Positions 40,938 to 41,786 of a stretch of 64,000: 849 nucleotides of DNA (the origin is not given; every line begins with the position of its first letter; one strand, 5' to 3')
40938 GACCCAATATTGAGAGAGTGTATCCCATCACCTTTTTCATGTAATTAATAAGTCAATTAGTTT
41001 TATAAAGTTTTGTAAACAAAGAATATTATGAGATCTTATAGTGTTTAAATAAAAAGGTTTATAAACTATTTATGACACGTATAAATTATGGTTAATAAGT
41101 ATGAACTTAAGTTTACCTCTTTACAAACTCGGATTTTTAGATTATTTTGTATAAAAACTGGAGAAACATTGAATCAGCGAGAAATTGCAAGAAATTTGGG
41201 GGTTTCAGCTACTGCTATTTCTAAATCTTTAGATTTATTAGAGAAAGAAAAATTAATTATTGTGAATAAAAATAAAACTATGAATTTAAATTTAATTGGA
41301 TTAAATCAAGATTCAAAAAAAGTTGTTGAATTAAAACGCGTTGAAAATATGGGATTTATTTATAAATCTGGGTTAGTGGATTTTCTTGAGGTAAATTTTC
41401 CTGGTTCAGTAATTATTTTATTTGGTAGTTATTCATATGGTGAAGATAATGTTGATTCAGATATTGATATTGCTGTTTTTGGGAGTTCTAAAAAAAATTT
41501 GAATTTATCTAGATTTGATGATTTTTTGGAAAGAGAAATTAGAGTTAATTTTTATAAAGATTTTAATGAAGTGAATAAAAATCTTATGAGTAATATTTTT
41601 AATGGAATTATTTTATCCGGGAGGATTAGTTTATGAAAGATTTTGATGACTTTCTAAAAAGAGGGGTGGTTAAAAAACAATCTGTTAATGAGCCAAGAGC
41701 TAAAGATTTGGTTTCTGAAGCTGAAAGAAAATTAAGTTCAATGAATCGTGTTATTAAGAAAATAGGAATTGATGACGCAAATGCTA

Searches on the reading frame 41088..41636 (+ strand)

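Call 11: search_protein_families(library=pfam, proteins=[window:41088-41636:+], max_evalue=0.01)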
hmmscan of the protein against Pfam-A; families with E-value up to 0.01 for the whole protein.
window:41088-41636:+ (182 aa): 10 families
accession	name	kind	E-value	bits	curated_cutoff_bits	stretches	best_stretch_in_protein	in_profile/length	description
PF01909.29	NTP_transf_2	-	2.2e-08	34.8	21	1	96-155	4-71/93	Nucleotidyltransferase domain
PF18765.7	Polbeta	-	7.3e-08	32.9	26.9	1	107-176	14-87/93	Polymerase beta, Nucleotidyltransferase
PF00392.27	GntR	-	3.5e-06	27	27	1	23-62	19-59/64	Bacterial regulatory proteins, gntR family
PF01047.28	MarR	-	9e-06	25.9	24.6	1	14-62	4-52/59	MarR family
PF12802.13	MarR_2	-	3.2e-05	24.4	27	1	22-59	16-52/61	MarR family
PF13412.12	HTH_24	-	0.00011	22.2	21.9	1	23-57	13-47/48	Winged helix-turn-helix DNA-binding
PF08279.18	HTH_11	-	0.00051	20.3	25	1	23-60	11-48/55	HTH domain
PF13463.12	HTH_27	-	0.0041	17.8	22.2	1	19-61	9-51/68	Winged helix DNA-binding domain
PF13545.12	HTH_Crp_2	-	0.0054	17.1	27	1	28-61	23-56/70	Crp-like helix-turn-helix domain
PF01325.25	Fe_dep_repress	-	0.0087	16.7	26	0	28-63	23-58/60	Iron dependent repressor, N-terminal DNA binding domain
